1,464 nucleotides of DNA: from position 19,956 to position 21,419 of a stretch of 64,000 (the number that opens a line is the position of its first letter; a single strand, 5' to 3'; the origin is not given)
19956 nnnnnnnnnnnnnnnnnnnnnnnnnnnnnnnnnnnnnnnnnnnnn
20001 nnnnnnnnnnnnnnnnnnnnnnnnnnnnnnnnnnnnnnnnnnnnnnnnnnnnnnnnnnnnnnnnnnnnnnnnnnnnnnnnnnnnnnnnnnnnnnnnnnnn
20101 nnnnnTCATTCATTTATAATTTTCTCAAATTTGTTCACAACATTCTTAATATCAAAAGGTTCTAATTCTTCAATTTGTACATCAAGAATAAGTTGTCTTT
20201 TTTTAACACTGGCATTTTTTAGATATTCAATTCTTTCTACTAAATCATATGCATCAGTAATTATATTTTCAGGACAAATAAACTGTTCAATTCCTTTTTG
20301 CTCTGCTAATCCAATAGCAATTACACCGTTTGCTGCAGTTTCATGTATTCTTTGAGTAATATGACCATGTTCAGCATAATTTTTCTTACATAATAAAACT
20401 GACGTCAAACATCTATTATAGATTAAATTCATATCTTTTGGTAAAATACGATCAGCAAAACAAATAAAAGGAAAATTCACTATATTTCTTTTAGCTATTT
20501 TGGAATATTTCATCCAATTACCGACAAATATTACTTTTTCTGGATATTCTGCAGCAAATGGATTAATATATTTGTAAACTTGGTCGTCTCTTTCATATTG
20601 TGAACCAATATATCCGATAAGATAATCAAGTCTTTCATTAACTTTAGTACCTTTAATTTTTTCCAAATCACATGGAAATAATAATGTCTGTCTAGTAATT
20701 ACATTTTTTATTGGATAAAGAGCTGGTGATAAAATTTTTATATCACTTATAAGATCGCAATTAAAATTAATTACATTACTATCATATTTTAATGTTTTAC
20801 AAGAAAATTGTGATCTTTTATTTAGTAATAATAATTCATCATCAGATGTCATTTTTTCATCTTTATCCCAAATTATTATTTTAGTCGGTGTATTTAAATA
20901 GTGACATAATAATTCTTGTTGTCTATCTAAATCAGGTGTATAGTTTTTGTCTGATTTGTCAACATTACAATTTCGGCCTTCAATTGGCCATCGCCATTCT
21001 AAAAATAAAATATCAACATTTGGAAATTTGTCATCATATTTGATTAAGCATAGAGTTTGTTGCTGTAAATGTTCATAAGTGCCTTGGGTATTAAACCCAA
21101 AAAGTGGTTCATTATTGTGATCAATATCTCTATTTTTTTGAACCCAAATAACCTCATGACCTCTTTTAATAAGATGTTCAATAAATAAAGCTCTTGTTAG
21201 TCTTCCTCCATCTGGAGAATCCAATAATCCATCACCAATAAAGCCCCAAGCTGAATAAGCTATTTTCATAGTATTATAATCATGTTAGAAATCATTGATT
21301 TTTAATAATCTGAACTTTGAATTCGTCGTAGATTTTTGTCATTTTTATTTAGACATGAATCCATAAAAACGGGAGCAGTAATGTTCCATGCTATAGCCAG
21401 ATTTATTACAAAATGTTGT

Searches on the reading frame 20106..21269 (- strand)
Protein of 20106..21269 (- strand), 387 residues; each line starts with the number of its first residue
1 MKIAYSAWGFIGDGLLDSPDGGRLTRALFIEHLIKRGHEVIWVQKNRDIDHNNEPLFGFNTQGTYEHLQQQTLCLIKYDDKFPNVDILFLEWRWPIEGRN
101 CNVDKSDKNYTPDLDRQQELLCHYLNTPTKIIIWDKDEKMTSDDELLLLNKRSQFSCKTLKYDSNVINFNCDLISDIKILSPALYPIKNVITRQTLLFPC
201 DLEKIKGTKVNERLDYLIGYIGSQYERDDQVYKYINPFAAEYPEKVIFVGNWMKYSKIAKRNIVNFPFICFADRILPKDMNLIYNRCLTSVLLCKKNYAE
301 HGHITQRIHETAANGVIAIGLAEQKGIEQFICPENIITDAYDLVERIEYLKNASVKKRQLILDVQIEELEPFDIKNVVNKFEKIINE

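Call 3: search_protein_families(library=pfam, proteins=[window:20106-21269:-], max_evalue=0.01)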
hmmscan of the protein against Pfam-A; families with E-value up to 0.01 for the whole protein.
window:20106-21269:- (387 aa): 1 family
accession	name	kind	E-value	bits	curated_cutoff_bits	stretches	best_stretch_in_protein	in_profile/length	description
PF13524.12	Glyco_trans_1_2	-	0.0011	19.3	25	1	269-360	29-121/144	Glycosyl transferase-like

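Call 6: search_protein_families(library=phrogs, proteins=[window:20106-21269:-], max_evalue=0.001)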
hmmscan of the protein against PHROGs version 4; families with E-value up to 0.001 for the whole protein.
window:20106-21269:- (387 aa): 0 families

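Call 11: search_dna_similar(query=window:20106-21269:-, collection=phages, mode=protein, max_rows=30, max_evalue=0.01)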
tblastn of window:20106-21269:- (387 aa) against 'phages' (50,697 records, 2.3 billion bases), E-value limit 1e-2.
No match.

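Call 12: search_solved_structures(query=window:20106-21269:-, max_evalue=10, show_alignments=2)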
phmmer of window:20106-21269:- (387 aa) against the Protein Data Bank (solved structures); distinct sequences matched with E-value up to 10: 1.
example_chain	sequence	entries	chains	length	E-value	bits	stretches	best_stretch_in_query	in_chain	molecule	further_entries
1o6w_A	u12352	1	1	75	0.6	11.9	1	122-159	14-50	PRE-MRNA PROCESSING PROTEIN PRP40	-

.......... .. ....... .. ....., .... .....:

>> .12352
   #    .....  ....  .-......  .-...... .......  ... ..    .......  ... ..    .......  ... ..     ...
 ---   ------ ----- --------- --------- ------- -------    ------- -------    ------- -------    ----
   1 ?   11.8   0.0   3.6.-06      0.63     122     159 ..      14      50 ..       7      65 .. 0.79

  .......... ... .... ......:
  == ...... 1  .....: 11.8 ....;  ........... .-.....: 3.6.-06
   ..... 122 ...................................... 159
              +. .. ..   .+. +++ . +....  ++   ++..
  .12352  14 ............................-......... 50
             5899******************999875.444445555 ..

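Call 13: find_homologous_proteins(query=window:20106-21269:-)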
Query window:20106-21269:- (387 aa): 62 proteins with E <= 0.001 among 2004 candidates.
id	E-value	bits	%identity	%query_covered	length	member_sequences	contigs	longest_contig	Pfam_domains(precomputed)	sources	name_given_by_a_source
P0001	1.7e-265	898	100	100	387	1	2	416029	-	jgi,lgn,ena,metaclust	metaclust:\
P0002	8.2e-158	543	64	99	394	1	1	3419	-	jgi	jgi:hypothetical protein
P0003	1.2e-157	543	63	99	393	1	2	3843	-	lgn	-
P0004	2.6e-157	542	62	99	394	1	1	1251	PF13524.13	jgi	jgi:hypothetical protein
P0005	1.9e-155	535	63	99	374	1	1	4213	-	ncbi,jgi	-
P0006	1.1e-150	520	62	99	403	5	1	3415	-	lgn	-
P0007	1.3e-150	520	63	99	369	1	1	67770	-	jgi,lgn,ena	-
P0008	1.9e-149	516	59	99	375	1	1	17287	-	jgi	-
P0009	2.0e-149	516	62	99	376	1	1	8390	-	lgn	-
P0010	9.2e-149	513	62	99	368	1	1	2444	-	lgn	-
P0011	1.0e-148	513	61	99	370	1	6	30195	-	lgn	-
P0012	1.0e-148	513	61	100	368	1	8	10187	-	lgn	-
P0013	3.8e-148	511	59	100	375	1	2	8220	-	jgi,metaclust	metaclust:\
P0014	1.5e-147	509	61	100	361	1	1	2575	-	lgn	-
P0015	1.9e-147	509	60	99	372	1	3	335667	-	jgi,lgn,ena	-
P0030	2.3e-140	486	59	99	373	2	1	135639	-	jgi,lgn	jgi:hypothetical protein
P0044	1.9e-41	160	33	100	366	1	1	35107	-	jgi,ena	-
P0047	8.7e-40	155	31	99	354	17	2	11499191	PF13524.13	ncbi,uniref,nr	ncbi:hypothetical protein OOK29_42820 [Streptomyces phaeochromogenes]|uniref:glycosyltransferase fam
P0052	4.1e-30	123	29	99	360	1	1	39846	-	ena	-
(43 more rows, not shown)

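Call 15: find_encoding_contigs(protein=P0001, flank=10000, max_places=3)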
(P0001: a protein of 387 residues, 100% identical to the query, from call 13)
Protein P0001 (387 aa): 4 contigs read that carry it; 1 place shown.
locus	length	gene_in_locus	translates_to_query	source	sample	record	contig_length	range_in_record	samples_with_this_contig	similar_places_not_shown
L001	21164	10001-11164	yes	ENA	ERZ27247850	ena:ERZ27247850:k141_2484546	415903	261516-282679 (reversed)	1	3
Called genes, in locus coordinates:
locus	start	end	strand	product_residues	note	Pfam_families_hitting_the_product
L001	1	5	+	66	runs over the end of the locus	-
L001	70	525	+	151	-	-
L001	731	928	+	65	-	-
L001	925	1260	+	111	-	-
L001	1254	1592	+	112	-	PF00166:Cpn10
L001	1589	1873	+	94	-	-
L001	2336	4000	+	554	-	PF14716:HHH_8, PF00633:HHH (faint), PF14520:HHH_5, PF14792:DNA_pol_B_palm (weak), PF14791:DNA_pol_B_thumb, PF02811:PHP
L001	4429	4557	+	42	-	-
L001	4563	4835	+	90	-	-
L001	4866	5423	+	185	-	-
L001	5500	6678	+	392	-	-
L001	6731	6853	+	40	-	-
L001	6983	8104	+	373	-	PF01807:Zn_ribbon_DnaG, PF01751:Toprim (weak), PF13662:Toprim_4, PF13155:Toprim_2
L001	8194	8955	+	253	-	-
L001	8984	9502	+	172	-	PF02357:NusG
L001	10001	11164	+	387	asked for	-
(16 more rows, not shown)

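Call 19: search_protein_families(library=ncbifam, proteins=[window:20106-21269:-], max_evalue=0.01)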
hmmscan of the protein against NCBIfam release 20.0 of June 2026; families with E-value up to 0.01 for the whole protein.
window:20106-21269:- (387 aa): 0 families

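Call 26: predict_structure(alignment_id=A1)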
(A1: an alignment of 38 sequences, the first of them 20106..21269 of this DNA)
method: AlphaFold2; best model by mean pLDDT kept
length: 387 residues; sequences in the alignment: 38
mean_pLDDT: 92.5   pTM: 0.90
mean pLDDT of the five models: 92.5, 92.2, 91.6, 91.1, 90.4
residues with pLDDT >= 90: 322; 70-90: 40; 50-70: 22; < 50: 3
segments of 3 or more residues with pLDDT < 50: none
pLDDT, mean of each block of 10 residues (from residue 1): 94 72 88 98 92 90 92 95 98 95 94 95 95 96 94 67 54 81 95 96 98 98 88 98 97 92 97 92 97 95 95 98 98 98 98 98 98 98 95
secondary structure, 60 per line:
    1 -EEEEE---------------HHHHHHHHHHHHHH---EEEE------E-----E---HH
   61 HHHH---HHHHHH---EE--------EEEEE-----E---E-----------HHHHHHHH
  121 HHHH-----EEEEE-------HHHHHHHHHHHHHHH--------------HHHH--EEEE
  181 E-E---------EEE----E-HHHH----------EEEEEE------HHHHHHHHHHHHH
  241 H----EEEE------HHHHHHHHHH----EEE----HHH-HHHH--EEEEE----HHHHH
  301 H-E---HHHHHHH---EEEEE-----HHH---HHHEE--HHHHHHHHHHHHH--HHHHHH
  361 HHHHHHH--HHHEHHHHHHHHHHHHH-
elements in order: E2-6 H22-35 E39-42 H59-64 H68-73 E87-91 H113-124 E130-134 H142-156 H171-174 E177-181 E193-195 H202-205 E216-221 H228-241 E246-249 H256-265 E270-272 H281-284 E287-291 H296-301 H307-313 E317-321 H340-352 H355-367 H374-386

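Call 28: fold_search(model_id=the predicted structure, library=pdb)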
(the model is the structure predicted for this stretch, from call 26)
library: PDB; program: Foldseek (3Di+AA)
matches with E <= 10: 1054; with E <= 0.001: 82
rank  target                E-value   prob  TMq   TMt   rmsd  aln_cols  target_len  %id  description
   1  1c3j                  1.3e-10  1.00  0.56  0.64   7.8       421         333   15  T4 PHAGE BETA-GLUCOSYLTRANSFERASE: SUBSTRATE BINDING AND PROPOSED CATALYTIC MECHANISM (released 1999-08-09)
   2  1bgu                  4.5e-10  1.00  0.54  0.62   7.6       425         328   14  CRYSTAL STRUCTURE OF THE DNA MODIFYING ENZYME BETA-GLUCOSYLTRANSFERASE IN THE PRESENCE AND ABSENCE OF THE SUBSTRATE URID (released 1994-10-15)
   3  1qkj                  1.2e-09  1.00  0.59  0.64   8.6       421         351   15  T4 Phage B-Glucosyltransferase, Substrate Binding and Proposed Catalytic Mechanism (released 1999-07-28)
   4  1nzd                  2.5e-09  1.00  0.58  0.63   8.5       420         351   15  T4 phage BGT-D100A mutant in complex with UDP-glucose: Form I (released 2003-09-09)
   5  7fg9_A                3.8e-09  1.00  0.57  0.63   5.8       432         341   12  Alpha-1,2-glucosyltransferase_UDP_tll1591 (released 2022-06-01)
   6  1j39                  5.8e-09  1.00  0.57  0.63   9.2       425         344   14  Crystal Structure of T4 phage BGT in complex with its UDP-glucose substrate (released 2003-08-19)
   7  7fga_B                1.2e-08  1.00  0.54  0.60   9.7       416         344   14  Alpha-1,2-glucosyltransferase_UDP_sucrose_tll1591 (released 2022-06-01)
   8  8x3q_D                2.0e-08  1.00  0.57  0.64   6.4       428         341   12  tll1591 with alpha-glucan 4sugar (released 2024-10-16)
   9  9v0w_B                2.9e-08  1.00  0.55  0.59   8.8       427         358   13  UDP-Glc:tetrahydrobiopterin glucosyltransferase from Pseudanabaena sp. Chao 1811 (released 2025-11-26)
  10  6n1x                  4.6e-08  1.00  0.54  0.55   8.4       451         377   14  BshA from Staphylococcus aureus complexed with UDP and N-acetylglucosamine (released 2019-08-21)
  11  1bgt                  7.0e-08  1.00  0.56  0.64   7.8       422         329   15  CRYSTAL STRUCTURE OF THE DNA MODIFYING ENZYME BETA-GLUCOSYLTRANSFERASE IN THE PRESENCE AND ABSENCE OF THE SUBSTRATE URID (released 1994-09-30)
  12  6d9t                  7.4e-08  1.00  0.56  0.57   7.7       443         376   14  BshA from Staphylococcus aureus complexed with UDP (released 2019-05-08)
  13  1ya6_B                8.8e-08  1.00  0.52  0.53   8.2       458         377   13  alpha-glucosyltransferase in complex with UDP and a 13-mer DNA containing a central A:G mismatch (released 2005-08-30)
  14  8x3q_A                1.1e-07  1.00  0.56  0.62   8.0       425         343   13  tll1591 with alpha-glucan 4sugar (released 2024-10-16)
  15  3mbo_C                2.6e-07  1.00  0.56  0.57   7.0       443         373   15  Crystal Structure of the Glycosyltransferase BaBshA bound with UDP and L-malate (released 2010-09-29)
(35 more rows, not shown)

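Call 34: find_encoding_contigs(protein=P0044, flank=10000, max_places=2)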
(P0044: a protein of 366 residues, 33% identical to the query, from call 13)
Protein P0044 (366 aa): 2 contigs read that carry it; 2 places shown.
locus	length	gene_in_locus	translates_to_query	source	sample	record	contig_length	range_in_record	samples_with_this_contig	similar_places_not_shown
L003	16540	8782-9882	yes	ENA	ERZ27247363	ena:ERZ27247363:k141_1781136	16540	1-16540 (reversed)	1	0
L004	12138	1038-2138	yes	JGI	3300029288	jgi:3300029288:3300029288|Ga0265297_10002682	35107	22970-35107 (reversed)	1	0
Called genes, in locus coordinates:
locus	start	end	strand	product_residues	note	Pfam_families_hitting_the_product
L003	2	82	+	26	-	?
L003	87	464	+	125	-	-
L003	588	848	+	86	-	-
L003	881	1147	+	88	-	-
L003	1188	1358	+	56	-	-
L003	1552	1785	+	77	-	-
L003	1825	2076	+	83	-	-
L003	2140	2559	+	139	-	-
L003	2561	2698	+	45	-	-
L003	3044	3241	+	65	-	-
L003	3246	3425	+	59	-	-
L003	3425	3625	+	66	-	-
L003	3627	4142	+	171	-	-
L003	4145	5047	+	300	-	-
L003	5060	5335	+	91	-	PF21840:DUF6899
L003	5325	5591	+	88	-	PF02229:PC4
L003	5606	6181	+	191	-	-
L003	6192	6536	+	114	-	-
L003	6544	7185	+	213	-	-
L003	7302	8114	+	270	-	-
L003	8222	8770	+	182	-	PF02223:Thymidylate_kin (faint)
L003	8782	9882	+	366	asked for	-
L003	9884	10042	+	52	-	-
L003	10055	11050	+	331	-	PF00303:Thymidylat_synt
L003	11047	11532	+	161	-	PF07460:NUMOD3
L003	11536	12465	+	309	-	PF02811:PHP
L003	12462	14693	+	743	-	PF07733:DNA_pol3_alpha, PF17657:DNA_pol3_finger, PF14579:HHH_6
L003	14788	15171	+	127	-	-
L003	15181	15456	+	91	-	-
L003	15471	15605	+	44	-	-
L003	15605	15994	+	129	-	PF26604:CBU_0592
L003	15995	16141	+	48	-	-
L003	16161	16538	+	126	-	?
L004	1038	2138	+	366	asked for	-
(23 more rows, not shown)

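Call 35: find_encoding_contigs(protein=P0052, flank=10000, max_places=2)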
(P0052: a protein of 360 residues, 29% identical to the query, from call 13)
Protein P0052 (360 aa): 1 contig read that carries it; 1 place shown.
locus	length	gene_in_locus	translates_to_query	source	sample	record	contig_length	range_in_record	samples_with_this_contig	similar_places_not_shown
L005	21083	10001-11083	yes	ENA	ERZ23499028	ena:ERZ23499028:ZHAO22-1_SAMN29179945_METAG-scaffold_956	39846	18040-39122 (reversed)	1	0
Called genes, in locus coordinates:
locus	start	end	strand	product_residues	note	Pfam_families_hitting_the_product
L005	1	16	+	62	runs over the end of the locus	-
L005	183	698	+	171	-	-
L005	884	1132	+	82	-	-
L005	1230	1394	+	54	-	-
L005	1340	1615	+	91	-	-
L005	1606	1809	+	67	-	-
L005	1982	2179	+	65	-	-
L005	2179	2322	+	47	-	-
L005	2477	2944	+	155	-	PF00075:RNase_H, PF13456:RVT_3 (faint)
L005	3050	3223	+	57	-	-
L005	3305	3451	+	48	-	-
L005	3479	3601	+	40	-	-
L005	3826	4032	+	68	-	-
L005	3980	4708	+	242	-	PF04055:Radical_SAM (weak)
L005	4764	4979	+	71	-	-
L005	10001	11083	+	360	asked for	-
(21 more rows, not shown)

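Call 37: find_encoding_contigs(protein=P0015, flank=10000, max_places=1)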
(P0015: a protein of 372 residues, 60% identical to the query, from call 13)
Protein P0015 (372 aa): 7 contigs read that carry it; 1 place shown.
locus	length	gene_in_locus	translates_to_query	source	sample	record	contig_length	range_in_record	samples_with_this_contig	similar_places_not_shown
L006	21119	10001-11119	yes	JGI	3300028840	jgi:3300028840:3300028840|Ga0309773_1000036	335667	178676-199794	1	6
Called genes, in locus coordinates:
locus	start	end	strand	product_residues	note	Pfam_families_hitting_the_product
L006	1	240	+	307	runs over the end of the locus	PF03819:MazG (weak), PF01467:CTP_transf_like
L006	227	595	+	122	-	-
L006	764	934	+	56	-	-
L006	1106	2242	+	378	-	PF01807:Zn_ribbon_DnaG, PF13155:Toprim_2, PF13362:Toprim_3 (weak), PF13662:Toprim_4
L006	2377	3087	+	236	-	PF04542:Sigma70_r2 (weak)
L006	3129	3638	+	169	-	PF02357:NusG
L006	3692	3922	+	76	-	-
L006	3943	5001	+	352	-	PF05367:Phage_endo_I (weak)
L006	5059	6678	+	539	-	PF04851:ResIII, PF00270:DEAD (faint), PF13307:Helicase_C_2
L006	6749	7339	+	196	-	PF18894:PhageMetallopep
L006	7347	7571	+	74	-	-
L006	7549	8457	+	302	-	PF02739:5_3_exonuc_N, PF01367:5_3_exonuc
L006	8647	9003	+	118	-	PF00216:Bac_DNA_binding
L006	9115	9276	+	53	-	-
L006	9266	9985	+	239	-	PF00303:Thymidylat_synt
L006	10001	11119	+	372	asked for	-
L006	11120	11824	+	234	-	PF08902:DUF1848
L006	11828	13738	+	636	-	PF02811:PHP, PF07733:DNA_pol3_alpha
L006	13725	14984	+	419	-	PF24308:DUF7487 (weak), PF07733:DNA_pol3_alpha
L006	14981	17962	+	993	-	PF07733:DNA_pol3_alpha, PF14890:Intein_splicing (weak), PF17657:DNA_pol3_finger, PF14579:HHH_6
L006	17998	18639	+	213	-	-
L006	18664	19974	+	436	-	PF08804:gp32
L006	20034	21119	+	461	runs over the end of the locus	PF00154:RecA_N, PF06745:ATPase (weak)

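Call 38: find_encoding_contigs(protein=P0030, flank=10000, max_places=1)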
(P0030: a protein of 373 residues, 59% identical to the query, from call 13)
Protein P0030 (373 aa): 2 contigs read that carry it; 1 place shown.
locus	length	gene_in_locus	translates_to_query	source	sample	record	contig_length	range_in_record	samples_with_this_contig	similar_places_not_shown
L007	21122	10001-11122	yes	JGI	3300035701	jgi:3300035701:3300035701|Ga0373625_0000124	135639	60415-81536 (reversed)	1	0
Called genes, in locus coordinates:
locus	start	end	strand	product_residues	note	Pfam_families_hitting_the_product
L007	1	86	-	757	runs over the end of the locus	PF13476:AAA_23, PF13558:SbcC_Walker_B (faint)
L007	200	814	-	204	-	PF00583:Acetyltransf_1 (weak), PF13673:Acetyltransf_10 (weak)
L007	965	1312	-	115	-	-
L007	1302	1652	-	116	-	-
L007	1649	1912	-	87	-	PF00550:PP-binding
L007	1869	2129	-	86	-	-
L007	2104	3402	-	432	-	PF01743:PolyA_pol, PF12627:PolyA_pol_RNAbd, PF01966:HD, PF13735:tRNA_NucTran2_2 (weak)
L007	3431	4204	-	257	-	-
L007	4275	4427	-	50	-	-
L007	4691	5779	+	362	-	PF13489:Methyltransf_23 (weak), PF08241:Methyltransf_11 (weak), PF08242:Methyltransf_12 (weak)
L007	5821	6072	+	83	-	-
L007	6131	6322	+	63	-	-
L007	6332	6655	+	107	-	-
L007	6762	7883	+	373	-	PF01807:Zn_ribbon_DnaG (weak), PF13155:Toprim_2, PF13362:Toprim_3 (faint), PF13662:Toprim_4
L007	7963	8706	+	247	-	-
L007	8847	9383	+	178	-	PF02357:NusG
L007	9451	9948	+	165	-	PF08761:dUTPase_2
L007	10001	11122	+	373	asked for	-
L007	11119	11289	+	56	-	-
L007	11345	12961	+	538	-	PF04851:ResIII, PF00270:DEAD, PF06733:DEAD_2 (weak), PF13307:Helicase_C_2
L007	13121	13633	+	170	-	PF18894:PhageMetallopep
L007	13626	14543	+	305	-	PF02739:5_3_exonuc_N, PF01367:5_3_exonuc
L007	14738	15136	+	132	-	PF00216:Bac_DNA_binding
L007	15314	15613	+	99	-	-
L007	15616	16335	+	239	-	PF00303:Thymidylat_synt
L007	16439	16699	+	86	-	-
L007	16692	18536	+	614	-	PF02811:PHP, PF07733:DNA_pol3_alpha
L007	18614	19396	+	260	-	PF09414:RNA_ligase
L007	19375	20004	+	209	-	-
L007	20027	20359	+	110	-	-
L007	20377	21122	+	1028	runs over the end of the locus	PF07733:DNA_pol3_alpha, PF14890:Intein_splicing, PF17657:DNA_pol3_finger, PF14579:HHH_6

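Call 48: find_related_loci(query=A1, collection=viral_contigs, flank=10000)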
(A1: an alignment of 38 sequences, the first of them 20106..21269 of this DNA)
Query A1 (387 aa) in viral_contigs; peptide patterns used: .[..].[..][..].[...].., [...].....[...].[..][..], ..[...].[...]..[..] (x = any residue, [..] = any of these).
110 stretches matched a pattern; 85 encode a relative of the query (tblastn E <= 1e-3); the best 80 are kept; 79 distinct loci.
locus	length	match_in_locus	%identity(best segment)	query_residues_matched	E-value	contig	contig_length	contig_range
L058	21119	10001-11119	59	1-387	1e-153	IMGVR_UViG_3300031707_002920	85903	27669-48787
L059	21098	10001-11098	60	1-385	6e-152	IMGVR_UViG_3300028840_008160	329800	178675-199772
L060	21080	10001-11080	58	1-381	3e-148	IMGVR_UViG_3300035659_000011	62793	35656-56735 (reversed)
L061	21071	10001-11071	35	3-386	4e-61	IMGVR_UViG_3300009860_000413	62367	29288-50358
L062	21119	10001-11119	32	1-385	4e-46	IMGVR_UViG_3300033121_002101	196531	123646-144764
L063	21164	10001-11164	28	1-387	3e-45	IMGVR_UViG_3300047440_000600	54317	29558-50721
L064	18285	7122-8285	28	1-387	3e-45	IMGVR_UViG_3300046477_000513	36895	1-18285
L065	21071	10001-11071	35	3-386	4e-61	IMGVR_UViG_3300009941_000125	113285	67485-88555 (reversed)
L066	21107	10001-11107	28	1-386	2e-44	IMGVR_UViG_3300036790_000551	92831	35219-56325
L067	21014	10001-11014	29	1-385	1e-42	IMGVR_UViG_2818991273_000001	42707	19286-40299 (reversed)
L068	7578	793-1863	30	1-356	3e-36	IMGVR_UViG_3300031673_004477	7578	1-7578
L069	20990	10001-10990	28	1-370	1e-35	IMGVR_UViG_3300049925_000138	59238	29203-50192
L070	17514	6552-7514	28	2-369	2e-33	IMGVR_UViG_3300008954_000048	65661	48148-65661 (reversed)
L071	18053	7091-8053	28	2-369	3e-33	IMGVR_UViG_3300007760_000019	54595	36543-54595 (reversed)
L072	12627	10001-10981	27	1-372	7e-33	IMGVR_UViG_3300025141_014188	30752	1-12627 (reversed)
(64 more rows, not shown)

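Call 86: find_encoding_contigs(protein=P0047, flank=10000, max_places=1)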
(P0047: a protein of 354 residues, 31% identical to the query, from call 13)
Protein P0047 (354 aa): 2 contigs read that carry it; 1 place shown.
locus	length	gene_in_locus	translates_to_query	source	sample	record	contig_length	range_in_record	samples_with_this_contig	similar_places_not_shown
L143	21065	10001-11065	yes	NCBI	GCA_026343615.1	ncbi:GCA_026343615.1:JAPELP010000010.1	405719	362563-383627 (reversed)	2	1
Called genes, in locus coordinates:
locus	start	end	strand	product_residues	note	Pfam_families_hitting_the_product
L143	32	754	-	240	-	PF01812:5-FTHF_cyc-lig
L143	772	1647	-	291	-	-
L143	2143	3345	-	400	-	-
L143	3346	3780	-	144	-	PF00293:NUDIX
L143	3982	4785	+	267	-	PF02668:TauD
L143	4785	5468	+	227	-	PF00702:Hydrolase, PF13419:HAD_2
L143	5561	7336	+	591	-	PF02350:Epimerase_2 (faint)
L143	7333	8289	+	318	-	PF00303:Thymidylat_synt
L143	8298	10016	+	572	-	PF02543:Carbam_trans_N, PF16861:Carbam_trans_C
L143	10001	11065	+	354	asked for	PF13524:Glyco_trans_1_2 (weak)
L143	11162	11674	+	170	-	-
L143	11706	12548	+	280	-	PF01209:Ubie_methyltran, PF01728:FtsJ (weak), PF13489:Methyltransf_23, PF08241:Methyltransf_11, PF08242:Methyltransf_12, PF13649:Methyltransf_25, PF13847:Methyltransf_31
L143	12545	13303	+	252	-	PF01636:APH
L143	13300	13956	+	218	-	PF00300:His_Phos_1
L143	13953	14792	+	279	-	PF19974:TCAD9 (weak), PF01636:APH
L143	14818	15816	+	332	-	PF01073:3Beta_HSD, PF01370:Epimerase, PF04321:RmlD_sub_bind, PF07993:NAD_binding_4 (faint), PF16363:GDP_Man_Dehyd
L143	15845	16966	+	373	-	PF00670:AdoHcyase_NAD, PF02826:2-Hacid_dh_C (weak), PF13241:NAD_binding_7, PF02254:TrkA_N (faint), PF03446:NAD_binding_2 (weak)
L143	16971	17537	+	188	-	PF00293:NUDIX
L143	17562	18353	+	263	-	PF02348:CTP_transf_3, PF12804:NTP_transf_3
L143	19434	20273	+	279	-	PF04672:Methyltransf_19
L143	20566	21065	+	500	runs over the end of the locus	-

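Call 88: search_protein_families(library=pfam, proteins=[L003:8222-8770:+, L003:10055-11050:+, L003:8782-9882:+, L143:10001-11065:+], max_evalue=0.01)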
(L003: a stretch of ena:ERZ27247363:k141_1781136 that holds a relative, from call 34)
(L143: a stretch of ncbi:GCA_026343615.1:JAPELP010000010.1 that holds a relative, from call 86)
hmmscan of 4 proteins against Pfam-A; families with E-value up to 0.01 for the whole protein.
L003:8222-8770:+ (182 aa): 1 family
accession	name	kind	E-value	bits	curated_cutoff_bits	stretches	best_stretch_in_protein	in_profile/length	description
PF02223.23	Thymidylate_kin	-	1.3e-06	28.7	27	1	65-150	73-155/185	Thymidylate kinase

L003:10055-11050:+ (331 aa): 1 family
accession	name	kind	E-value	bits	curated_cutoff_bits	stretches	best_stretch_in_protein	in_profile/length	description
PF00303.24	Thymidylat_synt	-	2.3e-27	96.2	24.3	1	33-261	25-259/266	Thymidylate synthase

L003:8782-9882:+ (366 aa): 0 families

L143:10001-11065:+ (354 aa): 1 family
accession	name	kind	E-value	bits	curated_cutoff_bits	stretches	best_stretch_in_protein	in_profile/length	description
PF13524.12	Glyco_trans_1_2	-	1.8e-07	31.6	25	1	207-306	16-113/144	Glycosyl transferase-like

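Call 103: search_protein_representatives(alignment_id=A1)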
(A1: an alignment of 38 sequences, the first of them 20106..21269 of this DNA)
Query: 38 sequences, 353 profile positions. Proteins with E-value up to 0.001 (for the whole library): 813; up to 1e-10: 454; up to 1e-30: 200. The best 150 are listed.
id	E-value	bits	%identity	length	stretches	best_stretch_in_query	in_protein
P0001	7.5e-152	521.6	-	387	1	1-350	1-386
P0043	2.5e-115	401.5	-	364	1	1-352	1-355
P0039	8.5e-113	393.2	-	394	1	2-350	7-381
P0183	7.6e-112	390.0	-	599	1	2-350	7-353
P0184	1.6e-107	375.8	-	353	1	1-350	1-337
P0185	9.3e-106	370.0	-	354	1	3-351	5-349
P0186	7.0e-105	367.1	-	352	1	1-349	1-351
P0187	6.5e-104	364.0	-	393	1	3-347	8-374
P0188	1.9e-103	362.4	-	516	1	1-351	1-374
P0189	7.6e-101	353.9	-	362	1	2-347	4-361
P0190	5.2e-100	351.1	-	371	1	1-350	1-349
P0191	8.4e-100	350.4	-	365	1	3-349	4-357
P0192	5.4e-99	347.8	-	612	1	1-349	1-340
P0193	5.8e-99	347.7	-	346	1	1-349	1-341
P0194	8.3e-98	343.9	-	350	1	1-343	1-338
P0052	6.1e-95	334.4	-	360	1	1-348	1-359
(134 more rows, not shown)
